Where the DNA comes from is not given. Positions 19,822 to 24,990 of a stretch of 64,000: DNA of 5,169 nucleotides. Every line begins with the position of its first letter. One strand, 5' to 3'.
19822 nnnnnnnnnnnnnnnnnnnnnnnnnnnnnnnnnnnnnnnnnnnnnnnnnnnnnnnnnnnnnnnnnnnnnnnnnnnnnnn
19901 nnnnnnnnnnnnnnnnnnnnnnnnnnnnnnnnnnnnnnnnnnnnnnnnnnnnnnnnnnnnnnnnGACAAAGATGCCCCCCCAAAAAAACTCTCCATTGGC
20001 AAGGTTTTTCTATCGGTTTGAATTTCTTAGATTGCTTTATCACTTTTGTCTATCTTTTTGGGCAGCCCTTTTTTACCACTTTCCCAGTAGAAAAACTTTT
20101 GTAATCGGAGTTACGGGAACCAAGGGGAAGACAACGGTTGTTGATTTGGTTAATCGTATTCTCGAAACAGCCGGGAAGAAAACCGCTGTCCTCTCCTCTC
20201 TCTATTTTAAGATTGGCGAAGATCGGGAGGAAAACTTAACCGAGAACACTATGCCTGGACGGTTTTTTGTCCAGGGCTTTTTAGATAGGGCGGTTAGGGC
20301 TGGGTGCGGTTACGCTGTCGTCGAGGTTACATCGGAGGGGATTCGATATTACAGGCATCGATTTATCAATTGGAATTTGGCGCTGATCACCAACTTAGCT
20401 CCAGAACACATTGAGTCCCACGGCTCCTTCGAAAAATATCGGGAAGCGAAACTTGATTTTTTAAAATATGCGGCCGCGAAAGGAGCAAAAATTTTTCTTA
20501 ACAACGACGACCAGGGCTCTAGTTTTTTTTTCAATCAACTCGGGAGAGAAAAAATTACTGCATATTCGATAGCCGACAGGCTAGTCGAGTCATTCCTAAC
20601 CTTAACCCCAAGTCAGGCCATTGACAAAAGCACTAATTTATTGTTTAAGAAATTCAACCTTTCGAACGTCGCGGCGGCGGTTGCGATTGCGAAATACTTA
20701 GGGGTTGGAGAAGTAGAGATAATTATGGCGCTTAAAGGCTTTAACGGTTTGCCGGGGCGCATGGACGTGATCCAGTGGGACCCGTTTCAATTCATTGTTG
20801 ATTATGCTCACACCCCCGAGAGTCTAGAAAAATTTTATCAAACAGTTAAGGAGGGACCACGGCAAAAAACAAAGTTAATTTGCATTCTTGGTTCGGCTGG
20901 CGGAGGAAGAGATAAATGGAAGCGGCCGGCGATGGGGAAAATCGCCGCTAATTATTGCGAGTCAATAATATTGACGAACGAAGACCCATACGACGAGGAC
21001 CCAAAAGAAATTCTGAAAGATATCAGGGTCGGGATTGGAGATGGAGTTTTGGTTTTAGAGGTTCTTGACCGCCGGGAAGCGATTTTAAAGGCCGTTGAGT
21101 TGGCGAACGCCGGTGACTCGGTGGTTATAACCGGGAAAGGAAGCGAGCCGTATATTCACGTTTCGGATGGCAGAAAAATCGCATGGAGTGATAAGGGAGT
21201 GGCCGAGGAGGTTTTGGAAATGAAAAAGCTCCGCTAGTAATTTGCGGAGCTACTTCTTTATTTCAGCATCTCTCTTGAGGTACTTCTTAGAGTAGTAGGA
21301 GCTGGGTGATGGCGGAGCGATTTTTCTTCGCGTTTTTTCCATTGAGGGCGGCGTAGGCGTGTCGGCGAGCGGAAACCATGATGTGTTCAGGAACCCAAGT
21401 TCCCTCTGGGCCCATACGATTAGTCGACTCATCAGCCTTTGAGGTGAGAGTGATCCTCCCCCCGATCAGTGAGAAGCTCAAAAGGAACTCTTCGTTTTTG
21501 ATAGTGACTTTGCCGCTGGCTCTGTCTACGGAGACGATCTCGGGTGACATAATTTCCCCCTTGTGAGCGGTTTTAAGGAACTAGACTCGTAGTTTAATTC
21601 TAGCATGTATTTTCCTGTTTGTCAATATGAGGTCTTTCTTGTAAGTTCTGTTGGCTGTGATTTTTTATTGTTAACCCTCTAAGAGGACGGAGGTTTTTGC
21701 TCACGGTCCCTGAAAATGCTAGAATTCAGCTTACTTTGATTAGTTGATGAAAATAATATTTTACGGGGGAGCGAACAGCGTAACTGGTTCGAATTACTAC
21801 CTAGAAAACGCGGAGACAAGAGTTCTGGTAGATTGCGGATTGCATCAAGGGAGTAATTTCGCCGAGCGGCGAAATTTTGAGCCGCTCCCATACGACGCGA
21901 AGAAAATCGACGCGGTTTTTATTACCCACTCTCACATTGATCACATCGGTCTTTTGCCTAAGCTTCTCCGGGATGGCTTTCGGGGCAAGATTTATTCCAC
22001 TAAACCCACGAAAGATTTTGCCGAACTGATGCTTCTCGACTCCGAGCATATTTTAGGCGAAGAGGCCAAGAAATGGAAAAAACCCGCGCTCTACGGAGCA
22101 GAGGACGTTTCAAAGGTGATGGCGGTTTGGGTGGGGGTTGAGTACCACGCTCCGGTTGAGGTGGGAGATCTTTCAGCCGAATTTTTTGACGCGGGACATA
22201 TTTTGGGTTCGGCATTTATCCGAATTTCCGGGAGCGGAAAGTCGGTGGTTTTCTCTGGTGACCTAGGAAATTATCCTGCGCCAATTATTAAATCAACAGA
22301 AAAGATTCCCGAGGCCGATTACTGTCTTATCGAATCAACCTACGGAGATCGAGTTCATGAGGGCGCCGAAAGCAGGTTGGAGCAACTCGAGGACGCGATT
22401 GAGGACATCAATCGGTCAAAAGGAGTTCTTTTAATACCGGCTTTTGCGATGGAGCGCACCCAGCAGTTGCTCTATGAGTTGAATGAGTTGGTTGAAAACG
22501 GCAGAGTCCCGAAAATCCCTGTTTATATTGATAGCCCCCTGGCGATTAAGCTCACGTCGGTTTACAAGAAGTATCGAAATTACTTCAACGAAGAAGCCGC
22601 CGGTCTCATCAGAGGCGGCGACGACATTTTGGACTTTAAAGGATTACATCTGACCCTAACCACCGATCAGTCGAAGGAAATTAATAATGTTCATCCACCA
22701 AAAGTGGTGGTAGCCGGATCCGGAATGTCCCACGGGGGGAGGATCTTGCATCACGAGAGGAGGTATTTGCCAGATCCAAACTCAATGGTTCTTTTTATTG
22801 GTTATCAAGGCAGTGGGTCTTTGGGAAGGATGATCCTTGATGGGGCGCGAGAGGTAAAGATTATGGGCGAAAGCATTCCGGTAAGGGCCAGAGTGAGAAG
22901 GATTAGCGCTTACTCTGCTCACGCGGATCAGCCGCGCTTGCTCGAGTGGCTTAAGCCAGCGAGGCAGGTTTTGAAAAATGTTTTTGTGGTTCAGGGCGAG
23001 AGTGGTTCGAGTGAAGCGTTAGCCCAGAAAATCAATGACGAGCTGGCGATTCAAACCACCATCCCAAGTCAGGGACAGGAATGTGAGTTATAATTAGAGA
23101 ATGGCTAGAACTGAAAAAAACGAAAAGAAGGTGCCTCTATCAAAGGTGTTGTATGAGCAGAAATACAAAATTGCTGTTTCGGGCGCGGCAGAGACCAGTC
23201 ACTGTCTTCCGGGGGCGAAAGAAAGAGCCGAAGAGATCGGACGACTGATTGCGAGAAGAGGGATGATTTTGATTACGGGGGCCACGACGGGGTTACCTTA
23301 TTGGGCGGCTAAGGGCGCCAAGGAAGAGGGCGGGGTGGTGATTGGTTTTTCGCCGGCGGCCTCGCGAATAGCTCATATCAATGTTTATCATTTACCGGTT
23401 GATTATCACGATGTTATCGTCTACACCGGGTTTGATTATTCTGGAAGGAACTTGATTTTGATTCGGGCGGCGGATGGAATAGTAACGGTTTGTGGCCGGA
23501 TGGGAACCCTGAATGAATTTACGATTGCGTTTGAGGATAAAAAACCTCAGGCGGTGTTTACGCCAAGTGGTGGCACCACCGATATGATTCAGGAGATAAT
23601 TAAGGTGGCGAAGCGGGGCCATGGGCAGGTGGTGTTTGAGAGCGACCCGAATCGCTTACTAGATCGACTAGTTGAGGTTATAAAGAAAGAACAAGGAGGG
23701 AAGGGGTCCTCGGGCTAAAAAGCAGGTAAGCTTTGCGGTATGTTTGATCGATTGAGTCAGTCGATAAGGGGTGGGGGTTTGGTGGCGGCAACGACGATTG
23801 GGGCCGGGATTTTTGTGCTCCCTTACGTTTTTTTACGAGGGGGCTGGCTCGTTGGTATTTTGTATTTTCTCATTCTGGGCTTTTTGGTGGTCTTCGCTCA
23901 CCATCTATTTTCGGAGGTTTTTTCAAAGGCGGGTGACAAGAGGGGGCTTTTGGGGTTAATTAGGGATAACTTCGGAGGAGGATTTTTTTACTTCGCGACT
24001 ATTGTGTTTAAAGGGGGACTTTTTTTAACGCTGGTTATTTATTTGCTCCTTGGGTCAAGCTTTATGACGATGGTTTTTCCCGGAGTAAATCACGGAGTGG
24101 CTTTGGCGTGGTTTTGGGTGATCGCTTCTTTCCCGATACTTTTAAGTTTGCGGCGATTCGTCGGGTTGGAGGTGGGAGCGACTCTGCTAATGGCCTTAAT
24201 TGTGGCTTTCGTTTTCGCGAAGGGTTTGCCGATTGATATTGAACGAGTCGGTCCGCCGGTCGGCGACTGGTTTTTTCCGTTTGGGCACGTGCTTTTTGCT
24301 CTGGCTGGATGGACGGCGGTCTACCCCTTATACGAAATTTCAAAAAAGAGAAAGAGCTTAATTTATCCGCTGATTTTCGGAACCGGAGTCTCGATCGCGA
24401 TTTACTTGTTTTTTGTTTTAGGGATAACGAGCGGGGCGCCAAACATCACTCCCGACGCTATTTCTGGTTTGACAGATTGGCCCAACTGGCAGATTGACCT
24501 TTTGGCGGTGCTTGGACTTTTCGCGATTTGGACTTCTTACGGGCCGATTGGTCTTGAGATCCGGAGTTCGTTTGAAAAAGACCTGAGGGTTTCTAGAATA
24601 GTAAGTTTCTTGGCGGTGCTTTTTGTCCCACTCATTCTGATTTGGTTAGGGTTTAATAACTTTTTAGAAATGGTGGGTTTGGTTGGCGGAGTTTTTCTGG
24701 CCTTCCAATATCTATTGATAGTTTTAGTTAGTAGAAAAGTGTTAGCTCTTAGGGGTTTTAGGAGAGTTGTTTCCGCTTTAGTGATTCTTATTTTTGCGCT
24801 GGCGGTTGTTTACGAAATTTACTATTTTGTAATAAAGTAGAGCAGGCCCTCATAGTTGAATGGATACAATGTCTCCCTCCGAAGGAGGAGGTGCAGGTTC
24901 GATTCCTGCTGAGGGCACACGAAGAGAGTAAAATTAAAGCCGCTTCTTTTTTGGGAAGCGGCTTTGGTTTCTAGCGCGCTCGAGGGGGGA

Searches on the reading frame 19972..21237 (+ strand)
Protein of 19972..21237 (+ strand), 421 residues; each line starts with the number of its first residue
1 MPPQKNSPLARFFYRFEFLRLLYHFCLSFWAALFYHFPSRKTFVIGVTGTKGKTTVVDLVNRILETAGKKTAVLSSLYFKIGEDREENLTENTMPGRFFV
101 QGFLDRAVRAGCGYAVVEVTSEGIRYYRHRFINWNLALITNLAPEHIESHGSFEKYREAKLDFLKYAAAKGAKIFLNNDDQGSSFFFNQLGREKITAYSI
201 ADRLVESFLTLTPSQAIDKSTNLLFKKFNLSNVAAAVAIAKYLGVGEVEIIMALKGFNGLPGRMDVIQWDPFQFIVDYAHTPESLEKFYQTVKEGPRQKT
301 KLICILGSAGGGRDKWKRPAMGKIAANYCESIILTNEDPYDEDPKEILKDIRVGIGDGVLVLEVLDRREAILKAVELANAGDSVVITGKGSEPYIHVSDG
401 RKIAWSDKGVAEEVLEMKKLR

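Call 21: search_protein_families(library=pfam, proteins=[window:19972-21237:+], max_evalue=0.001)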
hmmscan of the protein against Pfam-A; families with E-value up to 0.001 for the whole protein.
window:19972-21237:+ (421 aa): 2 families
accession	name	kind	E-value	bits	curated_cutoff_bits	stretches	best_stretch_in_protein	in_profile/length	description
PF08245.18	Mur_ligase_M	-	1.4e-29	104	24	1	47-240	1-200/200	Mur ligase middle domain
PF02875.26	Mur_ligase_C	-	1.1e-25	91.4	28.4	1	262-390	1-127/127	Mur ligase, glutamate ligase domain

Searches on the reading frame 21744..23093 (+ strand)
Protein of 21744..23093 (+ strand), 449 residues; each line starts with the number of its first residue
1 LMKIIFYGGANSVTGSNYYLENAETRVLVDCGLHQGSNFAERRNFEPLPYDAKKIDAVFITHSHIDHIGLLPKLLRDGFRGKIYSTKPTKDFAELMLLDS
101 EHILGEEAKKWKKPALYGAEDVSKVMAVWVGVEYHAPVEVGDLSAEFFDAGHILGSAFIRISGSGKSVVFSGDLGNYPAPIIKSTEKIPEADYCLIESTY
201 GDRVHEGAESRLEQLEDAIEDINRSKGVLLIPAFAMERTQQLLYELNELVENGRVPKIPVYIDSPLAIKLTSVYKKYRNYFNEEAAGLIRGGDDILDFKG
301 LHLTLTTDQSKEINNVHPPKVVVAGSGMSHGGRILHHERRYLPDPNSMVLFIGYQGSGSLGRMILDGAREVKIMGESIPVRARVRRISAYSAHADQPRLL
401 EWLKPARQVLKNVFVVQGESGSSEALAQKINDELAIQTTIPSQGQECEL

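Call 21: search_protein_families(library=pfam, proteins=[window:21744-23093:+], max_evalue=0.001)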
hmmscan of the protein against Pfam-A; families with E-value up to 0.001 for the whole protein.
window:21744-23093:+ (449 aa): 5 families
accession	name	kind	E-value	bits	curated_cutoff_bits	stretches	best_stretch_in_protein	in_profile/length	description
PF10996.14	Beta-Casp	-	3.6e-35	121.5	27.7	1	239-364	1-120/120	Beta-Casp domain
PF12706.13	Lactamase_B_2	-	8.1e-15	55.4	27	1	25-220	1-188/200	Beta-lactamase superfamily domain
PF00753.33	Lactamase_B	-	1.5e-14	54.8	22.7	1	16-179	7-155/196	Metallo-beta-lactamase superfamily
PF07521.17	RMMBL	-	8.7e-13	48.5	21.6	1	378-441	2-63/63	Zn-dependent metallo-hydrolase RNA specificity domain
PF16661.11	Lactamase_B_6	-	8.6e-12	45.3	27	1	20-171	2-159/193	Metallo-beta-lactamase superfamily domain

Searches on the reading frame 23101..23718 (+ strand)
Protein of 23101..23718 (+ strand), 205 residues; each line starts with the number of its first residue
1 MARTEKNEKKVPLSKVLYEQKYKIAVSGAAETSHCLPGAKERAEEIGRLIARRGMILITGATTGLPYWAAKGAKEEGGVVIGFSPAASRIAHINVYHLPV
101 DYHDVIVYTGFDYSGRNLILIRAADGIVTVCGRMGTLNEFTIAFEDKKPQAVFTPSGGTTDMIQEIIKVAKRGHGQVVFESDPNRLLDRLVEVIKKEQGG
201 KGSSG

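Call 21: search_protein_families(library=pfam, proteins=[window:23101-23718:+], max_evalue=0.001)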
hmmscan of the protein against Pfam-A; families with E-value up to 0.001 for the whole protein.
window:23101-23718:+ (205 aa): 2 families
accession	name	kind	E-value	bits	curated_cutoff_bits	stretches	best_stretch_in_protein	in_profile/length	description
PF18306.6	LDcluster4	-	7.8e-35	120.2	26.3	1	21-185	1-149/151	SLOG cluster4 family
PF03641.19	Lysine_decarbox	-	0.00011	22.8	27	1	69-145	4-74/131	Possible lysine decarboxylase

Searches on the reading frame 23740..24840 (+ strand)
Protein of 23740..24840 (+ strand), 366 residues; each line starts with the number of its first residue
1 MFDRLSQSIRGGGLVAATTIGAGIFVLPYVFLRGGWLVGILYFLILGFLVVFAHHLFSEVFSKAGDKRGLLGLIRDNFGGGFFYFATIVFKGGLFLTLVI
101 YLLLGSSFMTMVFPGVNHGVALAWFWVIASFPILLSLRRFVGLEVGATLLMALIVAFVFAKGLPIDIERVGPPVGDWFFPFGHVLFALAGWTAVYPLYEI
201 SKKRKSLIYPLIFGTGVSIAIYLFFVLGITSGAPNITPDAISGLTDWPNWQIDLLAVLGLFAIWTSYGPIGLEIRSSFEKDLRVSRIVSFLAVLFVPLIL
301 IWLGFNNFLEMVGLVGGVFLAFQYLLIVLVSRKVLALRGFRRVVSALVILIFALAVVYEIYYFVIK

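Call 3: search_protein_families(library=pfam, proteins=[window:23740-24840:+], max_evalue=0.01)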
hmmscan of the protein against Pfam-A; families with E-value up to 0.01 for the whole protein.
window:23740-24840:+ (366 aa): 2 families
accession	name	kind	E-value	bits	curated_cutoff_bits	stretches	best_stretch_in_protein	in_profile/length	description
PF01490.24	Aa_trans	-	2.3e-07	30.3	25.6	1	14-228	11-247/410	Transmembrane amino acid transporter protein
PF03222.19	Trp_Tyr_perm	-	0.004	16.8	22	0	9-341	6-371/393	Tryptophan/tyrosine permease family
